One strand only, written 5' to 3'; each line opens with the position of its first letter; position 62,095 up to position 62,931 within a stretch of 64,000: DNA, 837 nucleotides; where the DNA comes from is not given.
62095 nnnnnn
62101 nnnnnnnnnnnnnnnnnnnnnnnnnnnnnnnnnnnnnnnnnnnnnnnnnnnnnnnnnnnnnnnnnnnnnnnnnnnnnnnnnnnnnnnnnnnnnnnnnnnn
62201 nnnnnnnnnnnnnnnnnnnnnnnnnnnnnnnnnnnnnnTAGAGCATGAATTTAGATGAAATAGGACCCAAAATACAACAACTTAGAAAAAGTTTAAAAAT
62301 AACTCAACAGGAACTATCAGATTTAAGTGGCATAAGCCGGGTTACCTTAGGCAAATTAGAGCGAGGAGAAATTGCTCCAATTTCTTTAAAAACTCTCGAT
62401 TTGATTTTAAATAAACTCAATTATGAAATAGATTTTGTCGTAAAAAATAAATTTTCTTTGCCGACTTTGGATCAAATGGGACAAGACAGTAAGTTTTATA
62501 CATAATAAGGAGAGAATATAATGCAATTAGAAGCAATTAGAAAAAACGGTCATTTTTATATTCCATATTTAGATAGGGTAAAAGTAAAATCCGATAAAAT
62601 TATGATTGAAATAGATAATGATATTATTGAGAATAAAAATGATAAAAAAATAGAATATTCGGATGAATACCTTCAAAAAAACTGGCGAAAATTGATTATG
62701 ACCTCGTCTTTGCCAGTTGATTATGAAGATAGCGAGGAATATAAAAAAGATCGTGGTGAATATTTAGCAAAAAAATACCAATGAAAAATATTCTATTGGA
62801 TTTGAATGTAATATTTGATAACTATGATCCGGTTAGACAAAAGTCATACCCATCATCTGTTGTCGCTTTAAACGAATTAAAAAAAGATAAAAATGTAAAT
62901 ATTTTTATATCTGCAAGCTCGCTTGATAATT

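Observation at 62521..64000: PIN-like domain translated in frame with a WbpE/DegT aminotransferase; ORF missing from the ORF track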

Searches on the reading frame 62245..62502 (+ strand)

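Call 4: search_protein_families(library=pfam, proteins=[window:62245-62502:+], max_evalue=1)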
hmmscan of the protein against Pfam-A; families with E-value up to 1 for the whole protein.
window:62245-62502:+ (86 aa): 10 families
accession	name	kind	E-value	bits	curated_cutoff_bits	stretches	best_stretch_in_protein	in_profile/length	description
PF01381.28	HTH_3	-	4.1e-14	52.8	23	1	10-64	1-54/55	Helix-turn-helix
PF13443.12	HTH_26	-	9.4e-07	29.4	22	1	9-59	1-51/63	Cro/C1-type HTH DNA-binding domain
PF13560.12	HTH_31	-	1.3e-05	25.8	27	1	6-54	2-50/64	Helix-turn-helix domain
PF13744.12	HTH_37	-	0.00014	22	27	1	9-67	22-80/80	Helix-turn-helix domain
PF12844.13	HTH_19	-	0.00016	21.9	30.2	1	9-61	3-54/64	Helix-turn-helix domain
PF20432.4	Xre-like-HTH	-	0.0025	18.5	25.8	1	12-55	17-59/63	Antitoxin Xre-like helix-turn-helix domain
PF13545.12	HTH_Crp_2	-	0.0075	16.7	27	1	16-35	20-39/70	Crp-like helix-turn-helix domain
PF15731.11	MqsA_antitoxin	-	0.016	15.7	30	1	9-47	73-112/131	Antitoxin component of bacterial toxin-antitoxin system, MqsA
PF13413.12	HTH_25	-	0.04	14.2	24.6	1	11-44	3-36/62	Helix-turn-helix domain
PF05591.17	T6SS_VipA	-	0.047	13.9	24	1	22-71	31-80/155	Type VI secretion system, VipA, VC_A0107 or Hcp2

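Call 58: search_protein_families(library=padloc, proteins=[window:62245-62502:+], max_evalue=0.01)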
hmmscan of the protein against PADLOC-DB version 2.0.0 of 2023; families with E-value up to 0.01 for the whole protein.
window:62245-62502:+ (86 aa): 16 families
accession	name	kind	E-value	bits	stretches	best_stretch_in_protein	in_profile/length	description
PDLC02926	HTH_VI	-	1.2e-07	29.8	1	6-62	2-57/92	-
PDLC03952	RmrA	-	6.6e-06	23.2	1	8-70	25-86/395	-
PDLC03946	RmrA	-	6.8e-06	23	1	11-72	8-68/357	-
PDLC03947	RmrA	-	1.5e-05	22.1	1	6-69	12-74/383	-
PDLC04142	capH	-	2.9e-05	23.1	1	7-68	8-68/103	capH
PDLC03954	RmrA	-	3.4e-05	20.9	1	7-69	12-73/380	-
PDLC03666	Control_protein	-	8.1e-05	21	1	6-66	7-66/77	control protein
PDLC04775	PDC-M69A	-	0.00012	20.6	1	3-70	5-71/113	-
PDLC03949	RmrA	-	0.00013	18.9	1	10-76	7-72/363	-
PDLC03951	RmrA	-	0.00021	18.4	1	9-68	12-70/400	-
PDLC03944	RmrA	-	0.00024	18.3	1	8-69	9-70/384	-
PDLC03665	Control_protein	-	0.00038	18.7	1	7-58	10-61/77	control protein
PDLC03669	Control_protein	-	0.0004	18.6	1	7-66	10-70/96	control protein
PDLC03671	Control_protein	-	0.0014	16.8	1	10-61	19-69/84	control protein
PDLC03664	Control_protein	-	0.0015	17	1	4-43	12-51/74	control protein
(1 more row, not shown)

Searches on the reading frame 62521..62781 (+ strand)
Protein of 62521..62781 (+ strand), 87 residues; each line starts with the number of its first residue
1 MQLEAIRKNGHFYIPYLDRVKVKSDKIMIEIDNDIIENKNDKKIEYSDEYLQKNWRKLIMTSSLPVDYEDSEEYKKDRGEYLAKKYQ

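Call 4: search_protein_families(library=pfam, proteins=[window:62521-62781:+], max_evalue=1)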
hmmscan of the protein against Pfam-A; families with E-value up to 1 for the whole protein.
window:62521-62781:+ (87 aa): 0 families

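Call 5: search_protein_families(library=ncbifam, proteins=[window:62521-62781:+], max_evalue=1)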
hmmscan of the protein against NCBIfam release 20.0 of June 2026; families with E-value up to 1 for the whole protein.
window:62521-62781:+ (87 aa): 0 families

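Call 24: find_encoding_contigs(protein=window:62521-62781:+, flank=10000)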
Protein window:62521-62781:+ (87 aa): 3 contigs read that carry it; 2 places shown.
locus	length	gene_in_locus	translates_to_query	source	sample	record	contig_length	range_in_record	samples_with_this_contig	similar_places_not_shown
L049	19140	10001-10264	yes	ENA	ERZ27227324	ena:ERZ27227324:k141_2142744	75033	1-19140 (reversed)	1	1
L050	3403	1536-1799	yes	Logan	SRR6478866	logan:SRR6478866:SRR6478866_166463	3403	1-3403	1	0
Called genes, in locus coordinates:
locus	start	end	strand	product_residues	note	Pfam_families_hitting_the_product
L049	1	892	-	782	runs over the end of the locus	PF02190:LON_substr_bdg, PF00004:AAA, PF07728:AAA_5, PF22667:Lon_lid, PF05362:Lon_C, PF13541:ChlI (weak)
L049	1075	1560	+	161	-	-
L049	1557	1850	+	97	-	PF01909:NTP_transf_2 (weak), PF18765:Polbeta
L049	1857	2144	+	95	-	PF01909:NTP_transf_2 (weak), PF18765:Polbeta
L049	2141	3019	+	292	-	PF10543:ORF6N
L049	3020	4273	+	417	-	PF01943:Polysacc_synt, PF13440:Polysacc_synt_3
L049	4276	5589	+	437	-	PF23019:DUF7033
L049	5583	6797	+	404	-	PF04932:Wzy_C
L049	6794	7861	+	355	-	PF01408:GFO_IDH_MocA, PF03447:NAD_binding_3 (weak), PF22725:GFO_IDH_MocA_C3, PF02894:GFO_IDH_MocA_C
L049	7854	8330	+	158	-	PF25084:LbH_EIF2B (weak), PF25087:GMPPB_C (weak), PF00132:Hexapep, PF14602:Hexapep_2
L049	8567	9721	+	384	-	PF13657:Couple_hipA, PF07804:HipA_C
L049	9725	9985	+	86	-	PF13560:HTH_31 (weak), PF13443:HTH_26 (weak), PF01381:HTH_3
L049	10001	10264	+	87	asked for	-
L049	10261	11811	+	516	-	PF00155:Aminotran_1_2 (faint), PF01041:DegT_DnrJ_EryC1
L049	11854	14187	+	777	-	PF01943:Polysacc_synt, PF13440:Polysacc_synt_3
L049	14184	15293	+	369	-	PF13477:Glyco_trans_4_2, PF13439:Glyco_transf_4, PF13579:Glyco_trans_4_4 (weak), PF20706:GT4-conflict (weak), PF00534:Glycos_transf_1, PF13692:Glyco_trans_1_4, PF13524:Glyco_trans_1_2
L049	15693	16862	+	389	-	PF14516:AAA_35 (faint)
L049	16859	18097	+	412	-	PF00534:Glycos_transf_1, PF13692:Glyco_trans_1_4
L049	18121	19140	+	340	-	?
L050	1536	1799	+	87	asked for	-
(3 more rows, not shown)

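Call 42: search_protein_families(library=pfam, alignment_id=A5, max_evalue=1)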
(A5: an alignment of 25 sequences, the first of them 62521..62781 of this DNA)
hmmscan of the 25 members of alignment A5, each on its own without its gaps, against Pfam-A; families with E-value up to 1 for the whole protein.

A. member 1, window:62521-62781:+ (87 aa): 0 families

B. families by the number of members that match (of 25 scanned): 20 families
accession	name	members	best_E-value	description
PF14223.13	Retrotran_gag_2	1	0.0038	gag-polypeptide of LTR copia-type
PF14799.11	FAM195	1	0.02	FAM195 family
PF06585.17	JHBP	1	0.027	Haemolymph juvenile hormone binding protein (JHBP)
PF06869.18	DUF1258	1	0.029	Protein of unknown function (DUF1258)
PF11178.13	DUF2963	1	0.03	Protein of unknown function (DUF2963)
PF12799.13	LRR_4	1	0.03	Leucine Rich repeats (2 copies)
PF14847.12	Ras_bdg_2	1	0.033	Ras-binding domain of Byr2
PF08931.15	Caudo_bapla_RBP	1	0.035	Lactophage receptor-binding protein C-terminal head domain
PF12807.12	eIF3_p135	1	0.043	Translation initiation factor eIF3 subunit 135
PF25264.1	DUF7864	1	0.047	Domain of unknown function (DUF7864)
PF15477.11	SMAP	1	0.052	Small acidic protein family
PF20255.3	DUF6606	1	0.057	Family of unknown function (DUF6606)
PF02522.19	Antibiotic_NAT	1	0.063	Aminoglycoside 3-N-acetyltransferase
PF01948.23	PyrI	1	0.07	Aspartate carbamoyltransferase regulatory chain, allosteric domain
PF19486.4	DUF6022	1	0.071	Family of unknown function (DUF6022)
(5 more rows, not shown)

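Call 55: search_solved_structures(query=A5, max_evalue=10)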
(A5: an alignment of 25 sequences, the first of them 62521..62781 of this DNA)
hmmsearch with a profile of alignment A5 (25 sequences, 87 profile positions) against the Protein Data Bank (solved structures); distinct sequences matched with E-value up to 10: 6.
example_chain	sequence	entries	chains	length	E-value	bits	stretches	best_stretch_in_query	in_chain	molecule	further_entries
4mnp_A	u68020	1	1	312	0.14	15.7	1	18-52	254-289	N-acetylneuraminate-binding protein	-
2dnq_A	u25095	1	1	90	0.6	13.6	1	5-40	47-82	RNA-binding protein 4B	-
6vyd_A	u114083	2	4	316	0.62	13.6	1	39-76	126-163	Terpenoid cyclase FgGS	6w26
4mmp_A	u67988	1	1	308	0.79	13.2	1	19-52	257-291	Sialic Acid Binding Protein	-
4r3q_A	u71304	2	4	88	0.99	12.9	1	31-62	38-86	Synaptonemal complex central element protein 3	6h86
6gy6_B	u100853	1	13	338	3.6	11.1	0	4-56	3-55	XaxB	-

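Call 56: search_protein_families(library=ncbifam, alignment_id=A5, max_evalue=1)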
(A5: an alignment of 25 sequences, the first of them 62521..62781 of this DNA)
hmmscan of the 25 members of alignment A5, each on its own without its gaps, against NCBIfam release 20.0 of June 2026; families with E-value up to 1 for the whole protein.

A. member 1, window:62521-62781:+ (87 aa): 0 families

B. families by the number of members that match (of 25 scanned): 19 families
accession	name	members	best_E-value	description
TIGR03167.1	tRNA_sel_U_synt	3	0.0068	tRNA 2-selenouridine(34) synthase MnmH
TIGR01382.1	PfpI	3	0.012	DJ-1/PfpI/YhbO family deglycase/protease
NF002642.0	PRK02315.1-3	2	0.0025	adaptor protein MecA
TIGR01270.1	Trp_5_monoox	2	0.014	tryptophan 5-monooxygenase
NF008750.0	PRK11784.1-2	2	0.014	tRNA 2-selenouridine(34) synthase MnmH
NF047401.1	TA_anti_VapB15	2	0.022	type II toxin-antitoxin system VapB15 family antitoxin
TIGR04525.1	prot_M_MG281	1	0.00045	IgG-blocking protein M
TIGR03490.1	Mycoplas_LppA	1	0.0012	LppA family lipoprotein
NF045959.1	LppA_rel_LP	1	0.0013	LppA-related lipoprotein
NF007211.0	PRK09633.1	1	0.0089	DNA ligase D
TIGR02636.1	galM_Leloir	1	0.009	galactose-1-epimerase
NF003926.0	PRK05443.3-4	1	0.03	RNA degradosome polyphosphate kinase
NF041188.2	encap_f3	1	0.036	family 3 encapsulin nanocompartment shell protein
NF001908.0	PRK00668.1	1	0.045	nucleoside-diphosphate kinase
NF053645.1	pMurC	1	0.057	pseudomurein biosynthesis peptide ligase pMurC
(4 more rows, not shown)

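Call 58: search_protein_families(library=padloc, proteins=[L049:10261-11808:+, window:62521-62781:+], max_evalue=0.01)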
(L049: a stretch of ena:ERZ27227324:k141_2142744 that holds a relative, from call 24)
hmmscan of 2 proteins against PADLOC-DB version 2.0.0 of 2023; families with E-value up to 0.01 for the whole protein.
L049:10261-11808:+ (516 aa): 0 families

window:62521-62781:+ (87 aa): 0 families

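Call 66: predict_structure(alignment_id=A6)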
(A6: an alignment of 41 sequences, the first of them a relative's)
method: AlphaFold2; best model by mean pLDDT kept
length: 516 residues; sequences in the alignment: 41
mean_pLDDT: 89.0   pTM: 0.76
mean pLDDT of the five models: 89.0, 88.4, 87.2, 86.7, 86.2
residues with pLDDT >= 90: 356; 70-90: 119; 50-70: 32; < 50: 9
segments of 3 or more residues with pLDDT < 50: 363-370
pLDDT, mean of each block of 10 residues (from residue 1): 91 93 95 87 93 95 95 96 92 71 88 91 93 94 74 86 88 76 88 97 93 95 93 84 91 90 94 96 95 98 94 96 95 80 96 91 47 74 93 94 97 94 92 94 96 84 72 66 89 93 97 82
secondary structure, 60 per line:
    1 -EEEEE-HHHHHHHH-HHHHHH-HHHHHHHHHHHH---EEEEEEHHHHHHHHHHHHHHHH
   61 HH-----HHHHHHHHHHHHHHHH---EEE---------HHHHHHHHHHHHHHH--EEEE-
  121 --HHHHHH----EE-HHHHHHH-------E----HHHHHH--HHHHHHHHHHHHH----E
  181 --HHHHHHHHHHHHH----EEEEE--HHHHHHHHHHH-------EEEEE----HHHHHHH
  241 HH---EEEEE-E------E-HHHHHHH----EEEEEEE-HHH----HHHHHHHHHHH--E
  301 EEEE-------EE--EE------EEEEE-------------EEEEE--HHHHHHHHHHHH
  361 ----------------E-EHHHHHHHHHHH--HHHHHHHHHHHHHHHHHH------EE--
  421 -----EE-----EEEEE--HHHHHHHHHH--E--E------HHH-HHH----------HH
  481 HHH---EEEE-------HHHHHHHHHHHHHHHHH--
elements in order: E2-6 H8-15 H17-22 H24-35 E39-44 H45-62 H68-83 E87-89 H99-113 E116-119 H123-128 H136-142 H155-160 H163-175 H183-195 E200-204 H207-217 E225-229 H234-242 E246-250 H261-267 E272-278 H287-297 E300-304 E324-328 E342-346 H349-360 H380-390 H393-410 E433-437 H440-449 H479-483 E487-490 H498-514

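Call 69: fold_search(model_id=the predicted structure, library=pdb)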
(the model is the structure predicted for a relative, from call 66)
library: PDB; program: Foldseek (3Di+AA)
matches with E <= 10: 1979; with E <= 0.001: 1566
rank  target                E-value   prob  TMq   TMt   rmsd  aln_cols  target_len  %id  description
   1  7b0d_A                2.0e-43  1.00  0.69  0.96   1.9       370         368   43  Sugar transaminase from Archaeoglobus veneficus (released 2021-12-01)
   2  7n63                  9.5e-41  1.00  0.67  0.95   2.0       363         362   48  X-ray structure of HCAN_0200, an aminotransferase from Helicobacter canadensis in complex with its external aldimine (released 2021-06-23)
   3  5u23_B                3.5e-40  1.00  0.67  0.94   2.0       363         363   43  X-ray structure of the WlaRG aminotransferase from Campylobacter jejuni in complex with TDP-Qui3N (released 2017-01-11)
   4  5u20_D                3.9e-40  1.00  0.66  0.94   2.0       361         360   43  X-ray structure of the WlaRG aminotransferase from Campylobacter jejuni, internal PLP-aldimine (released 2017-01-11)
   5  5u1z_A                1.1e-39  1.00  0.67  0.94   2.0       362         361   43  X-ray structure of the WlarG aminotransferase, apo form, from Campylobacter jejune (released 2017-01-11)
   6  2oga_A                1.5e-39  1.00  0.69  0.95   2.0       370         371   38  X-ray crystal structure of S. venezuelae DesV in complex with ketimine intermediate (released 2007-05-15)
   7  5u21_A                2.1e-39  1.00  0.67  0.94   2.0       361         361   42  X-ray structure of the WlaRF aminotransferase from Campylobacter jejuni, K184A mutant in complex with TDP-Qui3N (released 2017-01-11)
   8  3frk_A                2.2e-39  1.00  0.68  0.95   1.9       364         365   42  X-ray structure of QdtB from T. thermosaccharolyticum in complex with a PLP:TDP-3-aminoquinovose aldimine (released 2009-02-17)
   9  5u1z_D                2.7e-39  1.00  0.66  0.95   2.0       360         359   43  X-ray structure of the WlarG aminotransferase, apo form, from Campylobacter jejune (released 2017-01-11)
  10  5u23_D                2.7e-39  1.00  0.66  0.93   2.0       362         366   43  X-ray structure of the WlaRG aminotransferase from Campylobacter jejuni in complex with TDP-Qui3N (released 2017-01-11)
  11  2oga_C                5.5e-39  1.00  0.68  0.95   1.9       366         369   38  X-ray crystal structure of S. venezuelae DesV in complex with ketimine intermediate (released 2007-05-15)
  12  2oga_B                5.9e-39  1.00  0.68  0.95   2.0       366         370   38  X-ray crystal structure of S. venezuelae DesV in complex with ketimine intermediate (released 2007-05-15)
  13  5u21_B                5.9e-39  1.00  0.67  0.94   2.0       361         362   43  X-ray structure of the WlaRF aminotransferase from Campylobacter jejuni, K184A mutant in complex with TDP-Qui3N (released 2017-01-11)
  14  8e75                  8.2e-39  1.00  0.66  0.94   2.0       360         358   37  Crystal structure of Pcryo_0616, the aminotransferase required to synthesize UDP-N-acetyl-3-amino-D-glucosaminuronic aci (released 2022-11-23)
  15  2oge_A                2.7e-38  1.00  0.69  0.96   1.9       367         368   38  x-ray structure of S. venezuelae DesV in its internal aldimine form (released 2007-05-15)
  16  3nu8_A                3.4e-38  1.00  0.66  0.95   2.0       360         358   37  WbpE, an Aminotransferase from Pseudomonas aeruginosa Involved in O-antigen Assembly in Complex with the Internal Aldi (released 2010-07-28)
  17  3frk_B                4.5e-38  1.00  0.68  0.95   2.0       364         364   41  X-ray structure of QdtB from T. thermosaccharolyticum in complex with a PLP:TDP-3-aminoquinovose aldimine (released 2009-02-17)
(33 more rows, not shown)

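Call 72: find_related_loci(query=A7, collection=metagenome_contigs, flank=3000)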
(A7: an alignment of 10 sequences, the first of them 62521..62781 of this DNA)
Query A7 (87 aa) in metagenome_contigs; peptide patterns used: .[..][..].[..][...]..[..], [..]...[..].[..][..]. (x = any residue, [..] = any of these).
198 stretches matched a pattern; 62 encode a relative of the query (tblastn E <= 1e-3); 62 distinct loci.
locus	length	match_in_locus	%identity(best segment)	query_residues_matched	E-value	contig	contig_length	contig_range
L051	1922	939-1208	46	1-87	3e-19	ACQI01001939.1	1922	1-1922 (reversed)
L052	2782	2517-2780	44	1-85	1e-18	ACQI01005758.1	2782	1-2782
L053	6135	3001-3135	56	43-87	2e-11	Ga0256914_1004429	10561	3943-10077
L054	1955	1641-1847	42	14-87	6e-11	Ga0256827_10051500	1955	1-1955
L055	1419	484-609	50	46-87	2e-10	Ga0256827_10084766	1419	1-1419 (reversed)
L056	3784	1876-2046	47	35-87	2e-10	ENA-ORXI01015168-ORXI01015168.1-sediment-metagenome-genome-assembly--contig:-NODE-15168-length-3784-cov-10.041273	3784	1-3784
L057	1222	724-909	43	23-87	2e-10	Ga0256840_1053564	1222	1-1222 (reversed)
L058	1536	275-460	43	23-87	2e-10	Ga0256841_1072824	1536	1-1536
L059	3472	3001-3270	41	1-82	5e-10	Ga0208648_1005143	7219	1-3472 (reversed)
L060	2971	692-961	34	1-87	8e-10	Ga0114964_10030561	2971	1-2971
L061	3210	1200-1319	55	41-80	7e-10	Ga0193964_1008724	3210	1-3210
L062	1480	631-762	52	46-87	1e-9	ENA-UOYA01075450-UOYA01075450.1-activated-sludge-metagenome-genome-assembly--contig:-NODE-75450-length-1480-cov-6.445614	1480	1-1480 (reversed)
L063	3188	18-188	46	22-87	2e-9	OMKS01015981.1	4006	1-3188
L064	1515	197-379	39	29-87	2e-9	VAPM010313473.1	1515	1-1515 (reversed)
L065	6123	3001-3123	51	47-87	4e-9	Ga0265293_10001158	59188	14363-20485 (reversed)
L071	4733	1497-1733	37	1-79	8e-9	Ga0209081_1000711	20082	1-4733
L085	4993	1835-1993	43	37-87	9e-8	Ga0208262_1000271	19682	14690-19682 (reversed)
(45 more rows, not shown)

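Call 85: search_protein_families(library=pfam, proteins=[L085:2979-3203:+, L085:3187-3621:+, L071:1747-2070:+, L071:2073-3572:+], max_evalue=0.1)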
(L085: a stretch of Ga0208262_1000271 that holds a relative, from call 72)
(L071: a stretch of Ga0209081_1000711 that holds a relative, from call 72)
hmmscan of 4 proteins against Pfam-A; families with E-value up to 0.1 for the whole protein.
L085:2979-3203:+ (75 aa): 1 family
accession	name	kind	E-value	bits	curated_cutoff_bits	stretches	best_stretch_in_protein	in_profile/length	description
PF17760.6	UvrA_inter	-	0.018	15.4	23.3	1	10-50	50-89/109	UvrA interaction domain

L085:3187-3621:+ (145 aa): 7 families
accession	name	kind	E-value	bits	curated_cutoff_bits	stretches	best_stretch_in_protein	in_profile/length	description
PF01850.27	PIN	-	1.3e-16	61.8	23.6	1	8-128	1-112/120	PIN domain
PF13470.12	PIN_3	-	6.7e-07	30.6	27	1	7-128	1-114/115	PIN domain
PF13638.12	PIN_4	-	0.00029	21.6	21.9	1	32-131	9-118/132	PIN domain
PF14367.12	DUF4411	-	0.00031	21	23.5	1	10-139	3-135/159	Domain of unknown function (DUF4411)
PF16289.11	PIN_12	-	0.023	15.5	32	1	8-87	1-75/172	PIN domain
PF16971.10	RcpB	-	0.024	15.4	21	1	61-129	81-149/169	Rough colony protein B, tight adherence - tad - subunit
PF10130.15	PIN_2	-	0.051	14.2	22.4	1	10-122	2-108/133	PIN domain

L071:1747-2070:+ (108 aa): 0 families

L071:2073-3572:+ (500 aa): 4 families
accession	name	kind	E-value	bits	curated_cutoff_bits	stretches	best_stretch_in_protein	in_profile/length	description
PF01041.23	DegT_DnrJ_EryC1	-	6.7e-107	358.3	19.8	1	152-495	8-359/360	DegT/DnrJ/EryC1/StrS aminotransferase family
PF01053.26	Cys_Met_Meta_PP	-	4e-06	26.1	27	1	170-309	54-189/381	Cys/Met metabolism PLP-dependent enzyme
PF00266.25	Aminotran_5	-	7.1e-06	25.7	21.5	1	188-306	66-188/371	Aminotransferase class-V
PF13643.11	DUF4145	-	0.0013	19.2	23.1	1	321-357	38-74/88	Domain of unknown function (DUF4145)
